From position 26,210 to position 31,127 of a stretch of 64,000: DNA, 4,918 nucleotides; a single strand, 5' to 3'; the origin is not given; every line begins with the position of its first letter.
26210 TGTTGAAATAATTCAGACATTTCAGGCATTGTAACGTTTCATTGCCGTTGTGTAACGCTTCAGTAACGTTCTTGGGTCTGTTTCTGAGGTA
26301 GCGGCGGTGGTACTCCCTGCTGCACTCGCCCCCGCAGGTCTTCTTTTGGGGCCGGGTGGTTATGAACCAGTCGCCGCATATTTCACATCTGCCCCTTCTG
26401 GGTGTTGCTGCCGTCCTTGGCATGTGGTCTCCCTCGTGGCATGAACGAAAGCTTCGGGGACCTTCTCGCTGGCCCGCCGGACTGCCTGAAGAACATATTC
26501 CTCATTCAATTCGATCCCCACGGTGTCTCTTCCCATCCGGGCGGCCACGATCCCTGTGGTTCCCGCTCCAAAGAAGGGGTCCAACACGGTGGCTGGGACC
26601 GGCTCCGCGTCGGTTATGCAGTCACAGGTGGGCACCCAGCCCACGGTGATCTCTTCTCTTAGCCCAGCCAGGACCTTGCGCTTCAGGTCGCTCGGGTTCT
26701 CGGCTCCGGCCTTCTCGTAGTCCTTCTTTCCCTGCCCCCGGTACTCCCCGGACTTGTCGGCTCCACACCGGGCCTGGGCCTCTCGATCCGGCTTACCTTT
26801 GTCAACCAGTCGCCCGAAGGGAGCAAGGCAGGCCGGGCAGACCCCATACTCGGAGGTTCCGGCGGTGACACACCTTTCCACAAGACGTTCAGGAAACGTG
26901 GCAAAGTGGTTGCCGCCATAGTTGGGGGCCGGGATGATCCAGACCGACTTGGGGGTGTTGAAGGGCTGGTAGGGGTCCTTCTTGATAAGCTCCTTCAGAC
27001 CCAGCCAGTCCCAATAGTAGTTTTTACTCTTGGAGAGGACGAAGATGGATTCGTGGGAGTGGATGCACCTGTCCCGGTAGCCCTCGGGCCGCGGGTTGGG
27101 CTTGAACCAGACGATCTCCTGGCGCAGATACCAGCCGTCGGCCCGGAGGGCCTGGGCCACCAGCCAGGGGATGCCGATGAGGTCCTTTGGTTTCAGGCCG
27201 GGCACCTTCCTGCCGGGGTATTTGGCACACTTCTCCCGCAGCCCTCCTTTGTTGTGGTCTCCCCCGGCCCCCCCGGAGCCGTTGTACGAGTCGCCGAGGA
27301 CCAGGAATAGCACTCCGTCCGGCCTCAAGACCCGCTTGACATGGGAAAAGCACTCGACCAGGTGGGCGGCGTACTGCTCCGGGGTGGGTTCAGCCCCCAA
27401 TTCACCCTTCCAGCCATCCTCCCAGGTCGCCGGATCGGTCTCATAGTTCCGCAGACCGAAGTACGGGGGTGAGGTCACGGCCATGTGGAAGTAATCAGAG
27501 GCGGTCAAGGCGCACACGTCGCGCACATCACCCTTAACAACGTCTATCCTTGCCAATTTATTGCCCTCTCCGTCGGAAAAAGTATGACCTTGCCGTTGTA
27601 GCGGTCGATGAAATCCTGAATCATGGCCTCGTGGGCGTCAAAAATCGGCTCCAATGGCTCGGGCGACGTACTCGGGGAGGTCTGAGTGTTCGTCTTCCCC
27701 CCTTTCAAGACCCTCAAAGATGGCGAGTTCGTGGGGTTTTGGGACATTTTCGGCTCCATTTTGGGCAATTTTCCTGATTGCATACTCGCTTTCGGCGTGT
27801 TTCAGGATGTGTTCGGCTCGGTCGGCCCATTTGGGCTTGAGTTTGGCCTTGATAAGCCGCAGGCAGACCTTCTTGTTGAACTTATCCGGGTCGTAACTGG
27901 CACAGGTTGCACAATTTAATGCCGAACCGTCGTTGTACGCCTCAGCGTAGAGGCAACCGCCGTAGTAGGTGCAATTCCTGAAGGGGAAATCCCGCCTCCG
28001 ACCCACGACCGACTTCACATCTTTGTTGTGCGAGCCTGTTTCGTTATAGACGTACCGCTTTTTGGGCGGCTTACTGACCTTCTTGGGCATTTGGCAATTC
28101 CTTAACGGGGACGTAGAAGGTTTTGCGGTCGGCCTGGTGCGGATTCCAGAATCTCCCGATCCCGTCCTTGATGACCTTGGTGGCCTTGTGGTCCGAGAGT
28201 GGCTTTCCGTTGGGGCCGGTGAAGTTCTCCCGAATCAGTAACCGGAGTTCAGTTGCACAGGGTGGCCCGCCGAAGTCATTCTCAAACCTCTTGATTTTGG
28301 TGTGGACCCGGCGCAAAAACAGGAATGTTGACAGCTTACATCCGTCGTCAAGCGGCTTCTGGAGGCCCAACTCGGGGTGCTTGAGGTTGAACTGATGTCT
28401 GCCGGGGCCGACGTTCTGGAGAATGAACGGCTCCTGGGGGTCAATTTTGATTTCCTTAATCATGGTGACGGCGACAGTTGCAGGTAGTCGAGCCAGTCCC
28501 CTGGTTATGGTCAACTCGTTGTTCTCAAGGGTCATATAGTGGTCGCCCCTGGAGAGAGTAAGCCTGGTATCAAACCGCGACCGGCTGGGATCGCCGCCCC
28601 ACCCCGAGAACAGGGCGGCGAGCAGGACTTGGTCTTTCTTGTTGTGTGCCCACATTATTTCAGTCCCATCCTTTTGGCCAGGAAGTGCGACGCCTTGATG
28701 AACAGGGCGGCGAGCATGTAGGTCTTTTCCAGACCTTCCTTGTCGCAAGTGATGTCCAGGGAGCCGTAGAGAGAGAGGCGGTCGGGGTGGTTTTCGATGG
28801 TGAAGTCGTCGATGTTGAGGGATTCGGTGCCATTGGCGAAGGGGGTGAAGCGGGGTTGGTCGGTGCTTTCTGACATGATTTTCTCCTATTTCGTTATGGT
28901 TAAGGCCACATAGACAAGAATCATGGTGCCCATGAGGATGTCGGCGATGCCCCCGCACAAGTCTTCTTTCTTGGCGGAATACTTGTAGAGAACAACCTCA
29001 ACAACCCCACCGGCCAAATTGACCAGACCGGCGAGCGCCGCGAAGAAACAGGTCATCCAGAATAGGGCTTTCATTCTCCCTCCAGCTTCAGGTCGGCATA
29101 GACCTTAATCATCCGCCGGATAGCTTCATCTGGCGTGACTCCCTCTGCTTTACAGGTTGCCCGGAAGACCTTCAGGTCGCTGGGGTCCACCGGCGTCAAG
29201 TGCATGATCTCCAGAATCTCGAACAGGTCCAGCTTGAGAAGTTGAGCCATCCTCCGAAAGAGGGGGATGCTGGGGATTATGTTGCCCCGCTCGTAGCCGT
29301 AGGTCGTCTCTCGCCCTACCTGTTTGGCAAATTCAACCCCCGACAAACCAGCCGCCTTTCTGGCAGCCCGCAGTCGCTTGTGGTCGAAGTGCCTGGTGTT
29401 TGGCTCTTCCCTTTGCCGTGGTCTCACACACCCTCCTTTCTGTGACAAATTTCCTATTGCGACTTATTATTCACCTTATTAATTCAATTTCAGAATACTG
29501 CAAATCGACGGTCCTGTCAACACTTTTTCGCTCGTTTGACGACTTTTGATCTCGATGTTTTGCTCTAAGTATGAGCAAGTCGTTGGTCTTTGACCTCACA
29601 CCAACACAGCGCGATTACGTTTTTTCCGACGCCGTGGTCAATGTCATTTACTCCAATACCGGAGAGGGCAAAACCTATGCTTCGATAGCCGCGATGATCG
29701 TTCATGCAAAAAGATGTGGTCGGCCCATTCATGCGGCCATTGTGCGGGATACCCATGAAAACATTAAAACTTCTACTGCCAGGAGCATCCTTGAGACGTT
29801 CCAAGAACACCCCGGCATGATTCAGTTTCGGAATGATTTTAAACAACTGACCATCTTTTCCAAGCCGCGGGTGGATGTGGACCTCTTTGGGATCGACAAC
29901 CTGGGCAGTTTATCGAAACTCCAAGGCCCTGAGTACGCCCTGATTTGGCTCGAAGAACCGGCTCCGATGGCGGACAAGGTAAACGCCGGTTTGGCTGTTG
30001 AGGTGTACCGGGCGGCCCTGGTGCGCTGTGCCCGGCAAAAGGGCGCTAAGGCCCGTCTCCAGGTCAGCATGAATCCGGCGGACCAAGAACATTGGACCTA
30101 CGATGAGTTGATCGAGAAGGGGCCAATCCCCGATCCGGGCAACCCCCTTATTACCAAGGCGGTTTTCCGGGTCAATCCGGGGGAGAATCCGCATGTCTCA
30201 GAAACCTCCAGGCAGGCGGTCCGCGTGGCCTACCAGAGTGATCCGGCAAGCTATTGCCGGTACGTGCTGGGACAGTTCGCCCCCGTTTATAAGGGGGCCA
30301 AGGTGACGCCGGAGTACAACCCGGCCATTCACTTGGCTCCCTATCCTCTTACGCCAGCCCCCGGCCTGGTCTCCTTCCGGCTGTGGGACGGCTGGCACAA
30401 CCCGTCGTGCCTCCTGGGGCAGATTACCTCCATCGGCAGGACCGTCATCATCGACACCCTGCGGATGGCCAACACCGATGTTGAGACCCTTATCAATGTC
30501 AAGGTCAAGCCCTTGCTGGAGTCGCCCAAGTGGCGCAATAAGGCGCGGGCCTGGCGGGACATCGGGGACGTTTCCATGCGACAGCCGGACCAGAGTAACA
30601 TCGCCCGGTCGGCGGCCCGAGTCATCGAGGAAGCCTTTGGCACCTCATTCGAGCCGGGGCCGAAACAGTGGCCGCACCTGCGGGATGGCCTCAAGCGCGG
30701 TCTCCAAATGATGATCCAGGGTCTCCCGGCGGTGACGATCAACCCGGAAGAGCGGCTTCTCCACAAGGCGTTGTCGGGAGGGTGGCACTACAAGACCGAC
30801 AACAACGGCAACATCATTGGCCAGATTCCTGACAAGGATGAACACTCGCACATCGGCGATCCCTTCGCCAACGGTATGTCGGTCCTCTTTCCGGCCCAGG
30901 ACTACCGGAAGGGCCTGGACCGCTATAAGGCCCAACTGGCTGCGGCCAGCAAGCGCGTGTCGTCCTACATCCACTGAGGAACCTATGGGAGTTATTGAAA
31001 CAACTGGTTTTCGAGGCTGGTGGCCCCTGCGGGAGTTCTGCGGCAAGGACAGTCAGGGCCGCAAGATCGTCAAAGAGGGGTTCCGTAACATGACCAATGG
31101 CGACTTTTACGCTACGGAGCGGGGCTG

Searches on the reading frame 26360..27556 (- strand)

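Call 66: search_protein_families(library=pfam, proteins=[window:26360-27556:-], max_evalue=0.001)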
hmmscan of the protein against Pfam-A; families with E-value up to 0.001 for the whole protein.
window:26360-27556:- (398 aa): 1 family
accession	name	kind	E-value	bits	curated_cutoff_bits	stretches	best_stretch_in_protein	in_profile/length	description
PF01555.25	N6_N4_Mtase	-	1.2e-37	130.5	26.7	2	24-236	2-181/221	DNA methylase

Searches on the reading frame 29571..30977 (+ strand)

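Call 66: search_protein_families(library=pfam, proteins=[window:29571-30977:+], max_evalue=0.001)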
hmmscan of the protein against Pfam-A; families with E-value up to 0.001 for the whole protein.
window:29571-30977:+ (468 aa): 1 family
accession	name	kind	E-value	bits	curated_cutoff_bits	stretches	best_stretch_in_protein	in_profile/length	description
PF04466.19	Terminase_3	-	1.6e-06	28.3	23.2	1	23-234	4-200/201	Phage terminase large subunit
